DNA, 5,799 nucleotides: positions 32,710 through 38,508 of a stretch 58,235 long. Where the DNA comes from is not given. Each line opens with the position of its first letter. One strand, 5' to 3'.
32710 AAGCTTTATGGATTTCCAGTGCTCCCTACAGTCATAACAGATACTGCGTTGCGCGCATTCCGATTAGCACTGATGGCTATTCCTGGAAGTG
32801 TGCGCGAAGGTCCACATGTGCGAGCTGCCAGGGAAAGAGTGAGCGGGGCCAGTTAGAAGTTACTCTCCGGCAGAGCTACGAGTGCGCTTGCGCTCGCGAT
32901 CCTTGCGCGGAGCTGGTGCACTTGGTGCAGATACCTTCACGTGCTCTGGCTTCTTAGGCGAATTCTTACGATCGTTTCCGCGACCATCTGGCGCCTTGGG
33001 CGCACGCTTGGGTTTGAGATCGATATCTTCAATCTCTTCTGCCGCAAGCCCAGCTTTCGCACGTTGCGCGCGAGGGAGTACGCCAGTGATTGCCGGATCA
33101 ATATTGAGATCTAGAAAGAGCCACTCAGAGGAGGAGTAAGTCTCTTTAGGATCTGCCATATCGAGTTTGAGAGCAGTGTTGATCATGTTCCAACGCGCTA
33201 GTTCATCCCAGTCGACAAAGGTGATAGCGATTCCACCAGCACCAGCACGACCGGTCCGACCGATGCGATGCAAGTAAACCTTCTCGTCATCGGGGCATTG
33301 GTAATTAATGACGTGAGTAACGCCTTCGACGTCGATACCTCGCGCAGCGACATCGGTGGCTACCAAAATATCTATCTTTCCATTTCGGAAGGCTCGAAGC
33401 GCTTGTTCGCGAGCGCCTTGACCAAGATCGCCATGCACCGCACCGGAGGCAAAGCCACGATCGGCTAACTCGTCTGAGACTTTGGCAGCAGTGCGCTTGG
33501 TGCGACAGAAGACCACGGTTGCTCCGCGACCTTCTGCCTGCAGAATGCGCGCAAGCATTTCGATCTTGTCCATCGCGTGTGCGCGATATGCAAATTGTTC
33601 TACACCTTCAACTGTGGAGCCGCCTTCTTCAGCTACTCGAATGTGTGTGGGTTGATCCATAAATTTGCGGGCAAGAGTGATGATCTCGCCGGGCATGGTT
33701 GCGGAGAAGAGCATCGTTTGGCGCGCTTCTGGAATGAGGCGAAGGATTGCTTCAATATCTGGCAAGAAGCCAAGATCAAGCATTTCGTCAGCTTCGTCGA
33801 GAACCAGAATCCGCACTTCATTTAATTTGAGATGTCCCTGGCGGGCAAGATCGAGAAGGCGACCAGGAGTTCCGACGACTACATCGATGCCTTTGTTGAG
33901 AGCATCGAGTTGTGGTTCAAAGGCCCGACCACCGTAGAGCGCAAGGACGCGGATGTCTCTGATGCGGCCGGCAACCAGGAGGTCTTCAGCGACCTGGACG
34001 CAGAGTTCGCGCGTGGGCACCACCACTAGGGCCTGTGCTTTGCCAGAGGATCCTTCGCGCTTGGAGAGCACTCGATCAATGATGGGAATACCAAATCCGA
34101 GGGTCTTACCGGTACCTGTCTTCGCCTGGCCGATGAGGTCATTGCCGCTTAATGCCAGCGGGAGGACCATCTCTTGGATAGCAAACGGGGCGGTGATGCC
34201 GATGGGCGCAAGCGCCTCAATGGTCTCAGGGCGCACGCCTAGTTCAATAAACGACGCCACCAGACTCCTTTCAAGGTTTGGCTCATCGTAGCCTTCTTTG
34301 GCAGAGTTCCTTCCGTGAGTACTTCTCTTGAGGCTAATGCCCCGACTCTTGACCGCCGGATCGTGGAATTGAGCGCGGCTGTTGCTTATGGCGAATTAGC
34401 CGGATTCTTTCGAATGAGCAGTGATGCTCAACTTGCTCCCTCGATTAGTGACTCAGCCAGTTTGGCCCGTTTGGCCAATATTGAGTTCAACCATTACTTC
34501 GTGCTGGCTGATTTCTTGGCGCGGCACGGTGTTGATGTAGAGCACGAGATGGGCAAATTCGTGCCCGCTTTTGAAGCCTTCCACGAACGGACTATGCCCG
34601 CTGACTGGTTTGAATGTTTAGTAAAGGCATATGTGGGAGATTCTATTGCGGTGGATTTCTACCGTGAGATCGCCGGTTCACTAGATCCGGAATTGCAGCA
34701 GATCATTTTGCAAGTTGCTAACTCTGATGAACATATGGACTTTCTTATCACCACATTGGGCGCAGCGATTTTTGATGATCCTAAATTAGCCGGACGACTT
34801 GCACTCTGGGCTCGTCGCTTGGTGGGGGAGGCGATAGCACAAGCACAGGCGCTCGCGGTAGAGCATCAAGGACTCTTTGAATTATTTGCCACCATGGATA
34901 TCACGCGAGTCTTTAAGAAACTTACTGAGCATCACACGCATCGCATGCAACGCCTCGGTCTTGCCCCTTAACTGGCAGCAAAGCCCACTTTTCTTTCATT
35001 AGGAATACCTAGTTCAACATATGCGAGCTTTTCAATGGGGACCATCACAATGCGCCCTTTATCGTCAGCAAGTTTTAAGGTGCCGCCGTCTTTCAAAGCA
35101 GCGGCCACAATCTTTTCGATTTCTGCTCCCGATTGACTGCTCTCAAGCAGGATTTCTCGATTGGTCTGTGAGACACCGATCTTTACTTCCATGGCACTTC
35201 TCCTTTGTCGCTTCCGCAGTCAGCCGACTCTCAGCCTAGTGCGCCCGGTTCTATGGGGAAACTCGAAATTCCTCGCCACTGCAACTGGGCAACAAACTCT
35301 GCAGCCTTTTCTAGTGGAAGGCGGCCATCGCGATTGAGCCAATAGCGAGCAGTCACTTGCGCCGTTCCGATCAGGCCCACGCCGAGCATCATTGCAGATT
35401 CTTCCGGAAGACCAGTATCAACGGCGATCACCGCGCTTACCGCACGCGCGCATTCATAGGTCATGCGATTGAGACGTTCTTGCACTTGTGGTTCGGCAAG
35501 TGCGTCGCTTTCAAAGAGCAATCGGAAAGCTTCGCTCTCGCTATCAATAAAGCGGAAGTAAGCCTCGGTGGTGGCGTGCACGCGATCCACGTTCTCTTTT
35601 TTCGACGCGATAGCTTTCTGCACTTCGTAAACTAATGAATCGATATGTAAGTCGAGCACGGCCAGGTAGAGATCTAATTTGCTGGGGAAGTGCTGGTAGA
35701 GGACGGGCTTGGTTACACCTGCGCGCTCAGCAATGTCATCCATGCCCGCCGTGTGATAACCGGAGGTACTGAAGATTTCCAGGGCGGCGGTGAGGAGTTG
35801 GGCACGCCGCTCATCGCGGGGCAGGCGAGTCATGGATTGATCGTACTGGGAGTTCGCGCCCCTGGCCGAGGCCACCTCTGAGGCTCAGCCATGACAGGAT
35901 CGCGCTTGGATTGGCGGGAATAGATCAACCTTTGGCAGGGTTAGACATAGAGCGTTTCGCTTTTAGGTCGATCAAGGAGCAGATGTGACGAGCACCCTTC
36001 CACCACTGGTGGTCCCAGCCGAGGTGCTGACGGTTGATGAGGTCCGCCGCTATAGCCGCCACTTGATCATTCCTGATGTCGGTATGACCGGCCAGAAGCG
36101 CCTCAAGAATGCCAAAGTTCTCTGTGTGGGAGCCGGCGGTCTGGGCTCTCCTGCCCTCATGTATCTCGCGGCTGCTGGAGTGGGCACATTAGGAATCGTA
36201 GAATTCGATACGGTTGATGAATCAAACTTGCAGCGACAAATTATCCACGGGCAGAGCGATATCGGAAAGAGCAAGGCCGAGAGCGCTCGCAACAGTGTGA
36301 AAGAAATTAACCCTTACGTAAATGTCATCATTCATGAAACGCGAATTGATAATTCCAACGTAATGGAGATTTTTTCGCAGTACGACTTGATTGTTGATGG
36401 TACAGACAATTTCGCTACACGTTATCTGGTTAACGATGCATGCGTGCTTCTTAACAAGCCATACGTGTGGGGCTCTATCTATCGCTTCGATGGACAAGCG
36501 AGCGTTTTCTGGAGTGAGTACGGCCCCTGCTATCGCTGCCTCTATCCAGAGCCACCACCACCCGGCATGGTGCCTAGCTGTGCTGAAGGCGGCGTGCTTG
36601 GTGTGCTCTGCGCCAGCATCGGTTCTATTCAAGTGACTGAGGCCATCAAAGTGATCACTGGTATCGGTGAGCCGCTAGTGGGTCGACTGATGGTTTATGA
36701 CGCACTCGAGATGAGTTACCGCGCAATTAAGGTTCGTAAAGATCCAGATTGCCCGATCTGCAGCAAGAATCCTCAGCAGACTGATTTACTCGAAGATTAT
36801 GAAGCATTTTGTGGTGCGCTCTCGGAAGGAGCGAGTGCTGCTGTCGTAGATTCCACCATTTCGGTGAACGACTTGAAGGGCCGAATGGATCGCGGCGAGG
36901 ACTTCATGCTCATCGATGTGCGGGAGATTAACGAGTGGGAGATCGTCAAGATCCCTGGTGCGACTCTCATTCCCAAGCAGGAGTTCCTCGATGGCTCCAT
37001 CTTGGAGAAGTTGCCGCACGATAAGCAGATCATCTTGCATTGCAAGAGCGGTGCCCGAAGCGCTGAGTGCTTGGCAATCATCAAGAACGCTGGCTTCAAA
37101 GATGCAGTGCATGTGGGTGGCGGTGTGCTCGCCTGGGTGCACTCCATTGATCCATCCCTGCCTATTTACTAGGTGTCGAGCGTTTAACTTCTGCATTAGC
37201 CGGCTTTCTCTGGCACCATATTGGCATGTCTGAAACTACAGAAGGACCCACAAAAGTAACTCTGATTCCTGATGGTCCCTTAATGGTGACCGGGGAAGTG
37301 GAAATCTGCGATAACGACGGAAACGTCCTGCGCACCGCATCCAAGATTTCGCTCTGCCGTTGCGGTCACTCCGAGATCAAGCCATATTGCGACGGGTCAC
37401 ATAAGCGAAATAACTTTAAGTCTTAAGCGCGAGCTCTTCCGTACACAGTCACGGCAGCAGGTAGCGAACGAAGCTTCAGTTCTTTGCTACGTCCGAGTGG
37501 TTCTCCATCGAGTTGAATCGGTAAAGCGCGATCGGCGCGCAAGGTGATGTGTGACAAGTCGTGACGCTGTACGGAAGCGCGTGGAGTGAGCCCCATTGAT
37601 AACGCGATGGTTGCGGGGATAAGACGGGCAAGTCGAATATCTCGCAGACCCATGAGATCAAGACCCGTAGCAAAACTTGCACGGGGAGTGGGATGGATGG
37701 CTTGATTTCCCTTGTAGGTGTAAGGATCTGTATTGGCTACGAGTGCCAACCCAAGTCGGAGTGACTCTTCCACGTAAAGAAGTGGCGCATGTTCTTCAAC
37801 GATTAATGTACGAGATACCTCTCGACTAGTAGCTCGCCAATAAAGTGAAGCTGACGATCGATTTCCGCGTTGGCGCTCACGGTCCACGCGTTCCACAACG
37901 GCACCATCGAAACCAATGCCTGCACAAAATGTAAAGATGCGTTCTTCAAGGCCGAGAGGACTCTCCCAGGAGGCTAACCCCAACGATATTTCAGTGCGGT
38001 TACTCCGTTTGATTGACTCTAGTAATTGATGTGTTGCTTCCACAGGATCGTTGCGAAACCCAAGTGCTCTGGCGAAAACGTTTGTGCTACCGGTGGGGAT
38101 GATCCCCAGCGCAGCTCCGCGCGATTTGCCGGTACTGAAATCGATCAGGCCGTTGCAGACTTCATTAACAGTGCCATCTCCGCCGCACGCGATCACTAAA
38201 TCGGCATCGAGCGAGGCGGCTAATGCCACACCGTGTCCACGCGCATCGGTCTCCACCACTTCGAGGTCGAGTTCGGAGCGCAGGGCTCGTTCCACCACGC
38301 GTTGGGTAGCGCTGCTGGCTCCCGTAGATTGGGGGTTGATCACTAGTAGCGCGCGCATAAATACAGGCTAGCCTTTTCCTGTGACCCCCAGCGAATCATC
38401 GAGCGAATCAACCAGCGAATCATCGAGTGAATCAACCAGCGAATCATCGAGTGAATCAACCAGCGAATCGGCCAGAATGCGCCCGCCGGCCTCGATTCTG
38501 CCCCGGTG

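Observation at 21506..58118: A dozen or more unrelated short tandem-repeat arrays, almost all sitting exactly on gene boundaries of a very compact genome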

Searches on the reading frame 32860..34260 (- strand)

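Call 5: search_protein_families(library=pfam, proteins=[window:32860-34260:-])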
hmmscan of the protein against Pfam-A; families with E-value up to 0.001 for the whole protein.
window:32860-34260:- (466 aa): 3 families
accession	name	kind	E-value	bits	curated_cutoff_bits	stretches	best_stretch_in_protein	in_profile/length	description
PF00270.35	DEAD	-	1.9e-47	161.5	26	1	27-192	2-163/167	DEAD/DEAH box helicase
PF00271.37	Helicase_C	-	9e-33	113.3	23.5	1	231-340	1-110/110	Helicase conserved C-terminal domain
PF04851.21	ResIII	-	9.2e-05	22.8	22.5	1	45-189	29-162/164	Type III restriction enzyme, res subunit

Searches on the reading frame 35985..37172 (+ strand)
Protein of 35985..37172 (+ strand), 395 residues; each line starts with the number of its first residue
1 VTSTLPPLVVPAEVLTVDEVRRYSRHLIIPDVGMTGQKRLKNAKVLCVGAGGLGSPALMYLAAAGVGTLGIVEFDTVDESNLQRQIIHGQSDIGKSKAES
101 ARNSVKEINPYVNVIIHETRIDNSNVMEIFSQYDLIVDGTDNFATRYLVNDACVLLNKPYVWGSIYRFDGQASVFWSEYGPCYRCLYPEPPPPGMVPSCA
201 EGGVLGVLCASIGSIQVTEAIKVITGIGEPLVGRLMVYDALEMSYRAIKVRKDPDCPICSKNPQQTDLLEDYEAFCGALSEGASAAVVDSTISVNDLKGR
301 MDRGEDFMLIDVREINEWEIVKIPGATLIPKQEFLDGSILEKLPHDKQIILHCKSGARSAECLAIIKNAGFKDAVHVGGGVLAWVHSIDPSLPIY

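Call 5: search_protein_families(library=pfam, proteins=[window:35985-37172:+])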
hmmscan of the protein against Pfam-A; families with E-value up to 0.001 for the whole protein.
window:35985-37172:+ (395 aa): 2 families
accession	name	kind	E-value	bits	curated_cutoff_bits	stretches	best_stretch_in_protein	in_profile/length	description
PF00899.27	ThiF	-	4.4e-85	285.1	28.1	1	23-257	1-237/238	ThiF family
PF00581.25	Rhodanese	-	1.4e-13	51.6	22.2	1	294-385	2-100/102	Rhodanese-like domain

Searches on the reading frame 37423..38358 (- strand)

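Call 6: search_protein_families(library=pfam, proteins=[window:37423-38358:-])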
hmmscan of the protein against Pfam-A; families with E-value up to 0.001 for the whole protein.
window:37423-38358:- (311 aa): 1 family
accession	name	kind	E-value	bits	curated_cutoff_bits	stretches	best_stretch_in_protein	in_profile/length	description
PF00781.29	DAGK_cat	-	5.5e-27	94.3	23.6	1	2-118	1-118/125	Diacylglycerol kinase catalytic domain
